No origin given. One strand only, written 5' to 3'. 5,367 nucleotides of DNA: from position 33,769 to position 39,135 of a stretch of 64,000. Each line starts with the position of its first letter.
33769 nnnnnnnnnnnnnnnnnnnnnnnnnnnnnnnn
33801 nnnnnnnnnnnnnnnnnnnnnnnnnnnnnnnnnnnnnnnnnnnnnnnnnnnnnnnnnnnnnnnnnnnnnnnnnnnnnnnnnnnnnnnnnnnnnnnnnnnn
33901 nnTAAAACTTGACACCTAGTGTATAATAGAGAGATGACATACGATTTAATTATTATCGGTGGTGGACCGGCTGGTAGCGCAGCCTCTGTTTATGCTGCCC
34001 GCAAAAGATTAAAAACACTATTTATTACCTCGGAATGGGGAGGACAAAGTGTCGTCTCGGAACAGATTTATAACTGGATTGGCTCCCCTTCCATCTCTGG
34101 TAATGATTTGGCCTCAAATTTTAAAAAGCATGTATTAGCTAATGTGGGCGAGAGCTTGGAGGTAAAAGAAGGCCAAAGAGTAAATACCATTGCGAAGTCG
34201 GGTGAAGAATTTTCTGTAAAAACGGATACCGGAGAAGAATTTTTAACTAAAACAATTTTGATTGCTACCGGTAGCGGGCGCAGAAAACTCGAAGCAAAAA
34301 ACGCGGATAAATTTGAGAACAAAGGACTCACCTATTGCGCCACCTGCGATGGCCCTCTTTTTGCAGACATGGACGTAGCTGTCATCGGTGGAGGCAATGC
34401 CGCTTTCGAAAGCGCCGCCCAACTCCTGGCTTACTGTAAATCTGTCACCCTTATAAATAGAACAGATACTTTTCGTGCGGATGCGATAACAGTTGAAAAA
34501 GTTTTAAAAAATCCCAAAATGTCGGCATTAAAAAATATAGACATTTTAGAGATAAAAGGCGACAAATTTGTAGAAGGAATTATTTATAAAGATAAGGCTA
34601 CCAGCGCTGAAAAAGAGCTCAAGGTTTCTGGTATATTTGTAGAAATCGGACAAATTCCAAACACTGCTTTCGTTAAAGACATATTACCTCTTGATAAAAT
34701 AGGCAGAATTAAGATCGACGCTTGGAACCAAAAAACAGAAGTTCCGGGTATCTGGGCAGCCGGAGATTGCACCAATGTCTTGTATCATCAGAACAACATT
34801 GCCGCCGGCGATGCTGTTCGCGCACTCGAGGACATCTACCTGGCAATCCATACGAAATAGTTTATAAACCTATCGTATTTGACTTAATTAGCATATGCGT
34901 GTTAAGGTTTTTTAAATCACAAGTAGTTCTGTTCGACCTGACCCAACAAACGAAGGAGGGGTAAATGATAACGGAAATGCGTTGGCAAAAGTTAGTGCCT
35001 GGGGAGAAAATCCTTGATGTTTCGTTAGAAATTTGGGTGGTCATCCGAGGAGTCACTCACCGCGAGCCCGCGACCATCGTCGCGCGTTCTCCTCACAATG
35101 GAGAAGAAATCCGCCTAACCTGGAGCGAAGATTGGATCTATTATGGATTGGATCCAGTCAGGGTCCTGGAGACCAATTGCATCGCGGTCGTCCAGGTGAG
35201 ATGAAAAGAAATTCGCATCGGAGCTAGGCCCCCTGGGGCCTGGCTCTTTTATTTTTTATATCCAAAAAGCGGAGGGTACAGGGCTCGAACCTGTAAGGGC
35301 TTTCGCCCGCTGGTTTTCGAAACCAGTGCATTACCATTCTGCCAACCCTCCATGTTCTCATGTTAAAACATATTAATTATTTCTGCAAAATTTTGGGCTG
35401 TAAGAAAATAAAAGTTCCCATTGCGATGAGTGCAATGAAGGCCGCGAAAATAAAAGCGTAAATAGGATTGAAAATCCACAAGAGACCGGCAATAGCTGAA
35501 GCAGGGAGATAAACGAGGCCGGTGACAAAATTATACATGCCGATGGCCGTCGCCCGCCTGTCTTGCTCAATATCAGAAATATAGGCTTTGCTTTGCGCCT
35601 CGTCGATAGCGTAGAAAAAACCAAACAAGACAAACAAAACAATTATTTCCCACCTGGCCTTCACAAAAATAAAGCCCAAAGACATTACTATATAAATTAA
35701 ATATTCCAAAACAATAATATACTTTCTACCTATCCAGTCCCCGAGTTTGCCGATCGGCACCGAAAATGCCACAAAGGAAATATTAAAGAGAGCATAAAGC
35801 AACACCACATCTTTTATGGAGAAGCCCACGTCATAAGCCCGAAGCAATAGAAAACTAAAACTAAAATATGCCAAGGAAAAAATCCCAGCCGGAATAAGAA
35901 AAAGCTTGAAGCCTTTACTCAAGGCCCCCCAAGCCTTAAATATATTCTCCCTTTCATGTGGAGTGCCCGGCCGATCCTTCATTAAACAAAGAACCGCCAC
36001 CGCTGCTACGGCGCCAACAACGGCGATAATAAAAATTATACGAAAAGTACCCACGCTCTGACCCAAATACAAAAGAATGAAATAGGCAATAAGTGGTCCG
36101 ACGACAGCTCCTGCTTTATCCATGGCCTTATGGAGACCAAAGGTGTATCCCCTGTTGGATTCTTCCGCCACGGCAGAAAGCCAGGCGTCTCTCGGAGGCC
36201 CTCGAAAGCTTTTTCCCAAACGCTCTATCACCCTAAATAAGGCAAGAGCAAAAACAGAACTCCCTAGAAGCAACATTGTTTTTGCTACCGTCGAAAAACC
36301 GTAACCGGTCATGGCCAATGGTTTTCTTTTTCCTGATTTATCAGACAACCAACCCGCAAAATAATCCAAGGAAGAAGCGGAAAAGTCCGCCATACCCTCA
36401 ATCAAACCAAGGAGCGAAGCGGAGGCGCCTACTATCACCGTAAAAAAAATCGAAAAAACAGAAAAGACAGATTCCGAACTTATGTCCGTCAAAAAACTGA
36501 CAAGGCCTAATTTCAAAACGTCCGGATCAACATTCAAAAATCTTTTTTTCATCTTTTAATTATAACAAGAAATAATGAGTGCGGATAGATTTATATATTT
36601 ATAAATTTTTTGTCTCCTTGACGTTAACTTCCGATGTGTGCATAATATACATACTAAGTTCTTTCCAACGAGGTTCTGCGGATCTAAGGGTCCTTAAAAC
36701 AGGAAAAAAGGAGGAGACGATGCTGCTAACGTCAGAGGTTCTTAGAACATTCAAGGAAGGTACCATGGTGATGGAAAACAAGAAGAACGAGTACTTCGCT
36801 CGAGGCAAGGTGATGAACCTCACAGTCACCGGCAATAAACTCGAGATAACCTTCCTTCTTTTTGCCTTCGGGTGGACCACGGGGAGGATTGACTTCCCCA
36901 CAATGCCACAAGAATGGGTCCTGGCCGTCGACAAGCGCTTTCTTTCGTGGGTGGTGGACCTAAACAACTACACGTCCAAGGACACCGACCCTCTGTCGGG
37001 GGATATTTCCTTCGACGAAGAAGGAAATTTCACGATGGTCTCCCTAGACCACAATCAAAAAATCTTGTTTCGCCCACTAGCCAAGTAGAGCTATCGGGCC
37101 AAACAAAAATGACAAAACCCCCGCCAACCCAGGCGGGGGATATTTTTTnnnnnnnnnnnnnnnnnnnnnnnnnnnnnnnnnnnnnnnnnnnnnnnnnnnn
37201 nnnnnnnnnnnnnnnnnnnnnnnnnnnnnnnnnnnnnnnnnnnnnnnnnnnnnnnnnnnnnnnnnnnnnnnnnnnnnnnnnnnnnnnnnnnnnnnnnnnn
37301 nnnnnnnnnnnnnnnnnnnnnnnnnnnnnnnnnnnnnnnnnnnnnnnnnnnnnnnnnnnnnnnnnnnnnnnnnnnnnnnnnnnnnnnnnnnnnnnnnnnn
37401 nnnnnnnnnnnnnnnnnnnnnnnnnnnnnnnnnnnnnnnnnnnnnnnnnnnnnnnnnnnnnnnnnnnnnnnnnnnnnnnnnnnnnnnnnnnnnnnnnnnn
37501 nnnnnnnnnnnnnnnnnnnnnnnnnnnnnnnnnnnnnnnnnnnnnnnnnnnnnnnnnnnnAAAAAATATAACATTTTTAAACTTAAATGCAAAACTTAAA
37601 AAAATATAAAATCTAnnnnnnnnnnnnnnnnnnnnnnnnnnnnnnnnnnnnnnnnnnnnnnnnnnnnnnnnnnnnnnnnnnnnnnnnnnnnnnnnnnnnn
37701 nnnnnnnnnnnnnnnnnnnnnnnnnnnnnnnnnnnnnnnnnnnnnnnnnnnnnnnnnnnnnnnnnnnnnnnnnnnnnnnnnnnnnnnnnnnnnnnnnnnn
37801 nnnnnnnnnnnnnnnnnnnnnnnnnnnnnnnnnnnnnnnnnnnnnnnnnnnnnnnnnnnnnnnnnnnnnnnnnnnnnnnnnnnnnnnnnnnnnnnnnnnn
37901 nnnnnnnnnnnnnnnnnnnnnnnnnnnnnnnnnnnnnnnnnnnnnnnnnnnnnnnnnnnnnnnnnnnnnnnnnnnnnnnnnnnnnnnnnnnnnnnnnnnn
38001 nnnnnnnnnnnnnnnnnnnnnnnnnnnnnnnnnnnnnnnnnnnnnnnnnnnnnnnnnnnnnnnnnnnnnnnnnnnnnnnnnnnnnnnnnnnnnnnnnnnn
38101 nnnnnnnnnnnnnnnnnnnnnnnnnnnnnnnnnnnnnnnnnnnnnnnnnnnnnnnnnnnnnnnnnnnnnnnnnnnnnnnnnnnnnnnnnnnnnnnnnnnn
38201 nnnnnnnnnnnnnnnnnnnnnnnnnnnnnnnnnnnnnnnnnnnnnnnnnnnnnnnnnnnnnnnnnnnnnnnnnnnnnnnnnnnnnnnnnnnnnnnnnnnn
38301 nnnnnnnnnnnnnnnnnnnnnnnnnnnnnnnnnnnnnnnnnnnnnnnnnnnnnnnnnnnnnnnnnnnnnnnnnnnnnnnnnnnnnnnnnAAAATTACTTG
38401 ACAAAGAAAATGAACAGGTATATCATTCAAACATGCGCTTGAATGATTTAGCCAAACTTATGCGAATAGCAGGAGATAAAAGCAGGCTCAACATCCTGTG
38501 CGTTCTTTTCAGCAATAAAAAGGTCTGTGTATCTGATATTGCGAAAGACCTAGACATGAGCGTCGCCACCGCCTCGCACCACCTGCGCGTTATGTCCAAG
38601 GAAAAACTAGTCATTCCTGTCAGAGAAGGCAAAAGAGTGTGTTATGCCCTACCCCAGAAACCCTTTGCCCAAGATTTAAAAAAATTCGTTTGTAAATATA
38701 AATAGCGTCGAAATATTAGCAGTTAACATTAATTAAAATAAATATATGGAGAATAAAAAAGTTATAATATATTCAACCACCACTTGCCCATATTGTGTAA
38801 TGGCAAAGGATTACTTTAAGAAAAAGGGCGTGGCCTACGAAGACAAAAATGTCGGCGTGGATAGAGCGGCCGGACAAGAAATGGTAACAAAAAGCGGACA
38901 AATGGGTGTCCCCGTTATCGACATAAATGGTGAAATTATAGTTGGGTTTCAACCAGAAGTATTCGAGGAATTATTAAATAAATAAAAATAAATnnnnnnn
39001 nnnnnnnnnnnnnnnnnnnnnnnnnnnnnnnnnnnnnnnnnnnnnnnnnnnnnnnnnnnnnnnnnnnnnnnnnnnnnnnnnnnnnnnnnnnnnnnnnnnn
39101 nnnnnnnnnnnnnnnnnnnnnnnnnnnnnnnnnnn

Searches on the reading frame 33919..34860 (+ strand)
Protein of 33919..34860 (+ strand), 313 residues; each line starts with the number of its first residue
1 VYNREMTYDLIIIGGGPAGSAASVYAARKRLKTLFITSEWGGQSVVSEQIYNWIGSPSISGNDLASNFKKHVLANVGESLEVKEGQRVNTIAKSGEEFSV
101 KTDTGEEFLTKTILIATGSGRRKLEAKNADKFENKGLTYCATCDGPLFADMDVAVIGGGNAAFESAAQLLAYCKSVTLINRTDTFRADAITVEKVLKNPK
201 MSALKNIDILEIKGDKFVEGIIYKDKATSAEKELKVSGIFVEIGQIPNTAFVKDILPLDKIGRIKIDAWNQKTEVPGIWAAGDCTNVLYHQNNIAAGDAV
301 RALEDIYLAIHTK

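Call 61: search_protein_families(library=pfam, proteins=[window:33919-34860:+], max_evalue=0.001)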
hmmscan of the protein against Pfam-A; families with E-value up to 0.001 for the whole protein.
window:33919-34860:+ (313 aa): 9 families
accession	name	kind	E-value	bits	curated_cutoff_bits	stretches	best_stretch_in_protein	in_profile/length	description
PF07992.20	Pyr_redox_2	-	1.3e-40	140.1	26.1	1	8-288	1-280/291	Pyridine nucleotide-disulphide oxidoreductase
PF13738.12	Pyr_redox_3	-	1.5e-22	80.7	30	1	78-282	94-305/305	Pyridine nucleotide-disulphide oxidoreductase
PF01134.28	GIDA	-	3.3e-10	40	22.1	1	9-44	1-29/391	Glucose inhibited division protein A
PF00890.30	FAD_binding_2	-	3.7e-09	36.7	20.4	1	9-71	1-63/414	FAD binding domain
PF12831.13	FAD_oxidored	-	3.9e-08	33.5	27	1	9-44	1-38/416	FAD dependent oxidoreductase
PF03486.20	HI0933_like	-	4.3e-08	33.3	50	0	9-36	2-29/244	HI0933-like protein Rossmann domain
PF00070.33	Pyr_redox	-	5.1e-08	33.8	22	1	153-224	2-80/82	Pyridine nucleotide-disulphide oxidoreductase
PF01266.30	DAO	-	4.6e-05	23.6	27.9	0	9-39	1-31/353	FAD dependent oxidoreductase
PF01946.23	Thi4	-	0.0003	20.5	26.2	0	6-38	16-49/235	Thi4 family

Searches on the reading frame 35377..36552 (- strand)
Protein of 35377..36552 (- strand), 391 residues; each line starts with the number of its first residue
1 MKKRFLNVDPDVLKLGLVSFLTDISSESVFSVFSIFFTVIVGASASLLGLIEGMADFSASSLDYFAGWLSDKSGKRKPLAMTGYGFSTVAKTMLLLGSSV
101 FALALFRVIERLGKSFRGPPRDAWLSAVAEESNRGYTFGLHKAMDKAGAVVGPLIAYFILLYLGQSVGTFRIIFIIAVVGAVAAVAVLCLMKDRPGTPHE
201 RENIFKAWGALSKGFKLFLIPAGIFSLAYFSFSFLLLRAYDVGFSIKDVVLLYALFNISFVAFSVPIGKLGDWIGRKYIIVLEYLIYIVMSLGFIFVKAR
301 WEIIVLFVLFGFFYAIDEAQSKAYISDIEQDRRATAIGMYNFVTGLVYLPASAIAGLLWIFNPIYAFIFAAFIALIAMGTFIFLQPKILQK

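Call 61: search_protein_families(library=pfam, proteins=[window:35377-36552:-], max_evalue=0.001)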
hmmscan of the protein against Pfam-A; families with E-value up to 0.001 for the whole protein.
window:35377-36552:- (391 aa): 3 families
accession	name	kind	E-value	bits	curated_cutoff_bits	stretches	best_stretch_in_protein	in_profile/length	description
PF07690.21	MFS_1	-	1.6e-43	149.4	33.4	2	16-315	2-309/347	Major Facilitator Superfamily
PF13347.12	MFS_2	-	6.3e-07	28.7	27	1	32-316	19-330/427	MFS/sugar transport protein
PF00083.30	Sugar_tr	-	3.6e-06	26.6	22.3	1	46-193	46-193/452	Sugar (and other) transporter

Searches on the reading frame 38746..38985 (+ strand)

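Call 61: search_protein_families(library=pfam, proteins=[window:38746-38985:+], max_evalue=0.001)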
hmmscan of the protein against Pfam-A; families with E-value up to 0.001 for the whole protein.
window:38746-38985:+ (79 aa): 1 family
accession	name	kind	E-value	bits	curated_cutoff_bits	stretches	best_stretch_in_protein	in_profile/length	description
PF00462.30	Glutaredoxin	-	5.4e-18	65.4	22.9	1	6-65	1-60/60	Glutaredoxin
